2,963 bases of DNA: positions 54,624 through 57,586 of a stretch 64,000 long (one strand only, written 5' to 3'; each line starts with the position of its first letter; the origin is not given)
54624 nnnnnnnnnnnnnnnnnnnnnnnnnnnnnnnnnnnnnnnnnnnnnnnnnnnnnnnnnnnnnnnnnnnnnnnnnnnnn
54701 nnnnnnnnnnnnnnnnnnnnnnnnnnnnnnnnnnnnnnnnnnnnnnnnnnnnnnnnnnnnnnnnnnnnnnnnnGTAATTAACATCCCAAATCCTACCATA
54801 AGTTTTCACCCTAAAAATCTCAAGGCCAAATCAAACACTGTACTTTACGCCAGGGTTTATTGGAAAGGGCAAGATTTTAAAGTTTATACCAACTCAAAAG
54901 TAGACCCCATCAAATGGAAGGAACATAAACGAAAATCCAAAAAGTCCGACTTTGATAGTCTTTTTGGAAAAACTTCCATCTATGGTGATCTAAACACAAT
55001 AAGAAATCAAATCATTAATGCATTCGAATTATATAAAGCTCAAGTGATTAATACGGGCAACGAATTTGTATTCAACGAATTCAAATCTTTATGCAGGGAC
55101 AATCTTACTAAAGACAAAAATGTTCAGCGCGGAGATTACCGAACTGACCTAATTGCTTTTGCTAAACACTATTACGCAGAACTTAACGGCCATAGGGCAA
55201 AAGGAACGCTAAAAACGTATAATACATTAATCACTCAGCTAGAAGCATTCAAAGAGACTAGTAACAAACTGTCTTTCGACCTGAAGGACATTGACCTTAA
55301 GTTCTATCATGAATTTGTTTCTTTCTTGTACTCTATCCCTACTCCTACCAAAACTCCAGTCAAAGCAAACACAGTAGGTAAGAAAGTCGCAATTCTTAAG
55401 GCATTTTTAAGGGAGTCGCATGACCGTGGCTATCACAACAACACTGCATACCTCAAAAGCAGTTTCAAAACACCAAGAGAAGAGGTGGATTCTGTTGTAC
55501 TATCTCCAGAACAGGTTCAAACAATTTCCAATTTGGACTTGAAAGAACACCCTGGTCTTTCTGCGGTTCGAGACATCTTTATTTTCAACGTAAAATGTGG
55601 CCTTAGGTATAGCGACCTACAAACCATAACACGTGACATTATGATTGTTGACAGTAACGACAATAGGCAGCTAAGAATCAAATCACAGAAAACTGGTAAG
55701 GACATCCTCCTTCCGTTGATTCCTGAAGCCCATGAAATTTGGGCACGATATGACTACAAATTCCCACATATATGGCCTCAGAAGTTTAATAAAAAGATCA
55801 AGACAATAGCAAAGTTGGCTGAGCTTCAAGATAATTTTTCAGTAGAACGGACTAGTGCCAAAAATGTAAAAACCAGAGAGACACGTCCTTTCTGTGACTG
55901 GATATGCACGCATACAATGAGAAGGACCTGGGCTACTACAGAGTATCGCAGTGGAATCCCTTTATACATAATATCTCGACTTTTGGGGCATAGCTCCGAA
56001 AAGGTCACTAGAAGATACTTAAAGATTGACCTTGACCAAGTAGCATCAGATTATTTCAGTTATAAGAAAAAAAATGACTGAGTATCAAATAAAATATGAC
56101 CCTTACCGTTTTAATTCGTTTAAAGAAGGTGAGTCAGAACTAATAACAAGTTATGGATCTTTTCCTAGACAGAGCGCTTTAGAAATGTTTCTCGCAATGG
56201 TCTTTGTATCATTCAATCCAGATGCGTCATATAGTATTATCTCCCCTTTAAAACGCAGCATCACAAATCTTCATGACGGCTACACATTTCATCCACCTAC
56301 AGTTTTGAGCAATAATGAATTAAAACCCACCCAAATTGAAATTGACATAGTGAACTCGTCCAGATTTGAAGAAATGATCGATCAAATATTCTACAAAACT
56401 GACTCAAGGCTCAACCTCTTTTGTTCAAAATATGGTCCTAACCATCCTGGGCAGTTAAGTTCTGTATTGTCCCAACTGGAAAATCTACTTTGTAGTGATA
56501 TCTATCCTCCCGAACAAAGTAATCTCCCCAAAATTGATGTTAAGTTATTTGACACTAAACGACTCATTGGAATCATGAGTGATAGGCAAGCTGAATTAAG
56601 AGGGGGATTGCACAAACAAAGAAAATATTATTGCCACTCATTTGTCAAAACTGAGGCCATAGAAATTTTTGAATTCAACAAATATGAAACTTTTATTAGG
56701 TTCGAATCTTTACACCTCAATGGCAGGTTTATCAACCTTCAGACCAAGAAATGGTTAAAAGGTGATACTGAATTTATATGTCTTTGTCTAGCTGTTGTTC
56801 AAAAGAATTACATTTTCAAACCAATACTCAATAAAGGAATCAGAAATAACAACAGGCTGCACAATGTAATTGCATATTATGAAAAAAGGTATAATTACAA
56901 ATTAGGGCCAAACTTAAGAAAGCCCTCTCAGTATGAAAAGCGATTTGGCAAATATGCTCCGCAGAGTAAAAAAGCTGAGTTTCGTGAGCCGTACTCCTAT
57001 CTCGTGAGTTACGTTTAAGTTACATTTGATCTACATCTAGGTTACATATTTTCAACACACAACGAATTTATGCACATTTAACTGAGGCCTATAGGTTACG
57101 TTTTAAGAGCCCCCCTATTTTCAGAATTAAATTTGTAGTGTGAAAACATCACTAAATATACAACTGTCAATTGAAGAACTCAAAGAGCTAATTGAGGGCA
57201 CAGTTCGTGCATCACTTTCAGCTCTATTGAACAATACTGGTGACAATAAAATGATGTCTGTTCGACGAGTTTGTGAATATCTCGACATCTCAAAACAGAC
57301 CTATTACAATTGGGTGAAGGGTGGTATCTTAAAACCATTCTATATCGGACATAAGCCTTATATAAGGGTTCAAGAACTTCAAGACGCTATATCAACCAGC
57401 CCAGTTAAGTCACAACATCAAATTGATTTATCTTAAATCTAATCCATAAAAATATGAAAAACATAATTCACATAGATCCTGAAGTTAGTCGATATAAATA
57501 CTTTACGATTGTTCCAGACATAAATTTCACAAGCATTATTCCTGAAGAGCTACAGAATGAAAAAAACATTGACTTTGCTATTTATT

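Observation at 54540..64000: Integrase-bounded AT-rich island carrying defence-type cargo (type I R-M, DUF45 metallohydrolase, HEPN-like candidate)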

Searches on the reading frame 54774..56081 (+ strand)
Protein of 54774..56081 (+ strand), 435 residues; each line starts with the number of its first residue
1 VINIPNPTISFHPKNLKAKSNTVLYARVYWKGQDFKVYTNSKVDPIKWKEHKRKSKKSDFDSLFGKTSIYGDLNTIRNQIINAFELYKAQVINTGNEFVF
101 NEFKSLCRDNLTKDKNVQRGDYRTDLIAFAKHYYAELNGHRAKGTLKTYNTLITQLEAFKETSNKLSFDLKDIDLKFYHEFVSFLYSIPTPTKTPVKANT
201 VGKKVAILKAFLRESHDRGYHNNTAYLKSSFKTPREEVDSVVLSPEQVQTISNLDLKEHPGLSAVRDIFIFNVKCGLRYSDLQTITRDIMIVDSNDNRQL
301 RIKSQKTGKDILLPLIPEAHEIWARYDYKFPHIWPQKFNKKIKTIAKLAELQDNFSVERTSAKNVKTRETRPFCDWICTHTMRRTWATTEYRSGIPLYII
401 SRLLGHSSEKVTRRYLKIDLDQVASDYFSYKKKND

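Call 4: search_protein_families(library=pfam, proteins=[window:54774-56081:+], max_evalue=0.01)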
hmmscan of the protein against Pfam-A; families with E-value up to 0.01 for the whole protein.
window:54774-56081:+ (435 aa): 2 families
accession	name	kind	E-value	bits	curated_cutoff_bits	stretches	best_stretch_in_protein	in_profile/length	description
PF13102.12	Phage_int_SAM_5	-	3.4e-12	47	22.3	1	125-227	1-94/98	Phage integrase SAM-like domain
PF00589.27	Phage_integrase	-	9.5e-11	42.2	27.1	1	243-418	3-168/172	Phage integrase family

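Call 7: search_protein_families(library=padloc, proteins=[window:54774-56081:+], max_evalue=0.01)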
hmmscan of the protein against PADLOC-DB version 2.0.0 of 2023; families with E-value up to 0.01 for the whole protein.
window:54774-56081:+ (435 aa): 0 families

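Call 8: search_protein_families(library=ncbifam, proteins=[window:54774-56081:+], max_evalue=0.1)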
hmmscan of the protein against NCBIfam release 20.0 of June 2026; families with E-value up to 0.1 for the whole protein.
window:54774-56081:+ (435 aa): 9 families
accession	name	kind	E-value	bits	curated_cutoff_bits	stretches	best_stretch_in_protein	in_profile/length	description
NF040815.2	recomb_XerA_Arch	equivalog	5.6e-17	62.2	220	1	140-427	11-263/263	site-specific tyrosine recombinase/integron integrase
TIGR02224.1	recomb_XerC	equivalog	3.5e-16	59.4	335.15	1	136-428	8-287/295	tyrosine recombinase XerC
TIGR02225.1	recomb_XerD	equivalog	1.8e-10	40.6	329.6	1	137-423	9-279/290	site-specific tyrosine recombinase XerD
NF001399.0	PRK00283.1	subfamily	6e-08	32.3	279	1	140-422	21-287/300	tyrosine recombinase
NF003462.0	PRK05084.1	equivalog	0.00021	20.1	267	1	361-423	287-349/360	tyrosine recombinase XerS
NF002331.0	PRK01287.1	subfamily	0.00033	19.7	371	1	170-420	69-314/365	site-specific tyrosine recombinase XerC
TIGR02249.1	integrase_gron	subfamily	0.0049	16.3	265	1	376-417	258-299/315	integron integrase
NF041502.1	integrase_1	equivalog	0.045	12.5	350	1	377-419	319-361/484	site-specific integrase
NF011946.0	PRK15417.1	equivalog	0.086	12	435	0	377-417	274-314/337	integron integrase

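Call 9: search_protein_families(library=phrogs, proteins=[window:54774-56081:+], max_evalue=0.1)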
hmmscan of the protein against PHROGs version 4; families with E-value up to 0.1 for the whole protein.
window:54774-56081:+ (435 aa): 7 families
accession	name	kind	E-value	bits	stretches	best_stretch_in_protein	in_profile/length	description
phrog_1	-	integration and excision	5.6e-28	99.6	1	127-423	167-440/611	integrase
phrog_216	-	integration and excision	8.9e-24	85.1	1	241-424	54-230/301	integrase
phrog_7269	-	integration and excision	5.3e-06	27.3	1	377-423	28-74/89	integrase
phrog_23271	-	unknown function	0.0014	19.5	1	379-428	11-62/67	-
phrog_7685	-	integration and excision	0.0018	18.9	1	353-414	159-218/240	integrase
phrog_34557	-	integration and excision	0.025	15.3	1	377-419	125-167/183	integrase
phrog_29916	-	unknown function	0.097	12.6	0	118-219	216-314/388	-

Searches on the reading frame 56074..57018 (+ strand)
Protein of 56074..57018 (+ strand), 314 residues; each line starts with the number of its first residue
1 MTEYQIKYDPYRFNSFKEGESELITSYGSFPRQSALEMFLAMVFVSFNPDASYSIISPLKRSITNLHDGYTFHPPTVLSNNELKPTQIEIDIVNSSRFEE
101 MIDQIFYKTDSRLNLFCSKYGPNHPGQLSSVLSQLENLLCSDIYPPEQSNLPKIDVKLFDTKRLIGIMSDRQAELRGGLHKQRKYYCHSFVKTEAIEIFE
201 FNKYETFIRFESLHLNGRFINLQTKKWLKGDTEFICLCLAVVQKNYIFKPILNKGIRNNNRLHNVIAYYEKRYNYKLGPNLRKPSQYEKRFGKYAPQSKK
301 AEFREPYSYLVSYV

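Call 4: search_protein_families(library=pfam, proteins=[window:56074-57018:+], max_evalue=0.01)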
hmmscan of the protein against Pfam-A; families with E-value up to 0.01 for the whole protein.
window:56074-57018:+ (314 aa): 0 families

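Call 7: search_protein_families(library=padloc, proteins=[window:56074-57018:+], max_evalue=0.01)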
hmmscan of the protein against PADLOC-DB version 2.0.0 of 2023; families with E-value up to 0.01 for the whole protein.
window:56074-57018:+ (314 aa): 0 families

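Call 8: search_protein_families(library=ncbifam, proteins=[window:56074-57018:+], max_evalue=0.1)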
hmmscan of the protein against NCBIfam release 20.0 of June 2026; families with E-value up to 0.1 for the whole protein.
window:56074-57018:+ (314 aa): 0 families

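Call 9: search_protein_families(library=phrogs, proteins=[window:56074-57018:+], max_evalue=0.1)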
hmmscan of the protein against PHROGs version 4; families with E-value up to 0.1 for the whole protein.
window:56074-57018:+ (314 aa): 0 families

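Call 69: search_protein_families(library=pfam, proteins=[window:56074-57018:+], max_evalue=10)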
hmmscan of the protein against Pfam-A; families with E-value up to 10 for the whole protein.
window:56074-57018:+ (314 aa): 0 families

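Call 88: search_solved_structures(query=A5, max_evalue=10, show_alignments=1)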
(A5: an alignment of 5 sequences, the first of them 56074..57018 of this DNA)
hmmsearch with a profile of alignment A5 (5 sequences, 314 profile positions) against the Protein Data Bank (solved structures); distinct sequences matched with E-value up to 10: 1.
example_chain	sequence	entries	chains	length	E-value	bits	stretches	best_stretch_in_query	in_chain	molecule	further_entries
6w6z_A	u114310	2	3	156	0.069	16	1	42-125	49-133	BLUF domain-containing protein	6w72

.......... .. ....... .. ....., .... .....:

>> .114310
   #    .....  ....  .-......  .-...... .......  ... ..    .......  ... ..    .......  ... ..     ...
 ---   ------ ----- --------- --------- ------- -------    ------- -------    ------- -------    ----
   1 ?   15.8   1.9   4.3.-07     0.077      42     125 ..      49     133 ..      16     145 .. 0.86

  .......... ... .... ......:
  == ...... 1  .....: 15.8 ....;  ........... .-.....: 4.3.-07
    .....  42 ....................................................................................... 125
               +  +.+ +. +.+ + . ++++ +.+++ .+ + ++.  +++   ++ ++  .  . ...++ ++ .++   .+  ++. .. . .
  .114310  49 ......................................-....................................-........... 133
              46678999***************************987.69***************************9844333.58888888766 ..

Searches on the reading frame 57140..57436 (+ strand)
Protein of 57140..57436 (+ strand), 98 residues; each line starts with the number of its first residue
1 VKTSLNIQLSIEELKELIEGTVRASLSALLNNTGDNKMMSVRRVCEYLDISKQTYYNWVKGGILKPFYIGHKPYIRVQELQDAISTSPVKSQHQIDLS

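Call 4: search_protein_families(library=pfam, proteins=[window:57140-57436:+], max_evalue=0.01)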
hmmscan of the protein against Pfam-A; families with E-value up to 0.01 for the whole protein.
window:57140-57436:+ (98 aa): 6 families
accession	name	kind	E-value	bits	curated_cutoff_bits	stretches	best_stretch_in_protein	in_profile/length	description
PF12728.13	HTH_17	-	4.4e-08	33.7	27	1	38-82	1-45/51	Helix-turn-helix domain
PF13384.12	HTH_23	-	0.00011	22.3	24.6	1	39-60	18-39/50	Homeodomain-like domain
PF01527.26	HTH_Tnp_1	-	0.00038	21.1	24.1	1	39-60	24-45/75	Transposase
PF07374.17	DUF1492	-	0.0017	18.9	21.5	1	12-60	46-93/100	Protein of unknown function (DUF1492)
PF01381.28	HTH_3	-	0.0028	18.1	23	0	37-61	8-32/55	Helix-turn-helix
PF13022.12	HTH_Tnp_1_2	-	0.0067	17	27.9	1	33-60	21-48/122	Helix-turn-helix of insertion element transposase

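Call 7: search_protein_families(library=padloc, proteins=[window:57140-57436:+], max_evalue=0.01)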
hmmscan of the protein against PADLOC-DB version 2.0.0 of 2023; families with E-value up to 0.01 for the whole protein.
window:57140-57436:+ (98 aa): 3 families
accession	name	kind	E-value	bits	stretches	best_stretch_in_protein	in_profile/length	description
PDLC04133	mad1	-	1.2e-05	23.5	1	36-69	3-36/60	mads_1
PDLC03356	MTase_II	-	0.0051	13.7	1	37-80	4-47/545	Type II methyltransferase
PDLC03335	MTase_II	-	0.0073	13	1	22-82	154-213/607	Type II methyltransferase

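Call 8: search_protein_families(library=ncbifam, proteins=[window:57140-57436:+], max_evalue=0.1)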
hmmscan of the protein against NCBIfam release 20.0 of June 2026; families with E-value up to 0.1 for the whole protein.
window:57140-57436:+ (98 aa): 6 families
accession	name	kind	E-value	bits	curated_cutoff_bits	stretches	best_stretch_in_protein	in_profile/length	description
NF047737.1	antiphage_MADS1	equivalog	3e-06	27.4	80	1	37-67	2-32/49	methylation-associated defense system helix-turn-helix domain-containing protein MAD1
TIGR01764.1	excise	domain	0.00029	21.1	28.8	1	39-81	2-44/49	excisionase family DNA-binding protein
NF033516.0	transpos_IS3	equivalog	0.0019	17.5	160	1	35-61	96-123/369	IS3 family transposase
NF033518.0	transpos_IS607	equivalog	0.017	14.6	110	1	43-90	2-50/187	IS607 family transposase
NF033577.2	transpos_IS481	equivalog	0.046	13.2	224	1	36-60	11-35/284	IS481 family transposase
NF005039.0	PRK06456.1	equivalog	0.065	11.7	868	1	34-95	343-400/572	acetolactate synthase large subunit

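Call 9: search_protein_families(library=phrogs, proteins=[window:57140-57436:+], max_evalue=0.1)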
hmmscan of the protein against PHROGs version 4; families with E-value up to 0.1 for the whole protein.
window:57140-57436:+ (98 aa): 19 families
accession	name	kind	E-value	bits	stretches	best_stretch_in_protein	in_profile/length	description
phrog_66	-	integration and excision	1.5e-07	32.5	1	25-93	80-149/412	excisionase and transcriptional regulator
phrog_8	-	transcription regulation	6.2e-05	23.6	2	39-63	90-114/346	transcriptional regulator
phrog_7338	-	unknown function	0.00077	20.7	1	14-61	7-53/87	-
phrog_668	-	DNA, RNA and nucleotide metabolism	0.001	19.8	1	4-60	25-85/181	HTH DNA binding protein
phrog_2907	-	integration and excision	0.0014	20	1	37-66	5-34/117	excisionase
phrog_8008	-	DNA, RNA and nucleotide metabolism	0.002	18.8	1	42-92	18-60/66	DNA binding protein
phrog_1877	-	DNA, RNA and nucleotide metabolism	0.0033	18.3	1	25-86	47-108/129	DNA binding protein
phrog_157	-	integration and excision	0.0054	16.8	1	38-60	215-237/580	transposase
phrog_2538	-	head and packaging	0.0063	17.6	1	30-60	14-40/129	terminase small subunit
phrog_4102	-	head and packaging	0.0069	17.6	1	39-61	31-53/166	terminase small subunit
phrog_21036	-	unknown function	0.0093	17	1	36-60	8-32/109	-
phrog_1746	-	transcription regulation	0.01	16.8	1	37-64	21-48/128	transcriptional repressor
phrog_15534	-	DNA, RNA and nucleotide metabolism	0.025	16.1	1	8-63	13-68/93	HTH DNA binding protein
phrog_6620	-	integration and excision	0.07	13.7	1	38-72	1-35/201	transposase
phrog_29631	-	unknown function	0.078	14.2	1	51-96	33-78/137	-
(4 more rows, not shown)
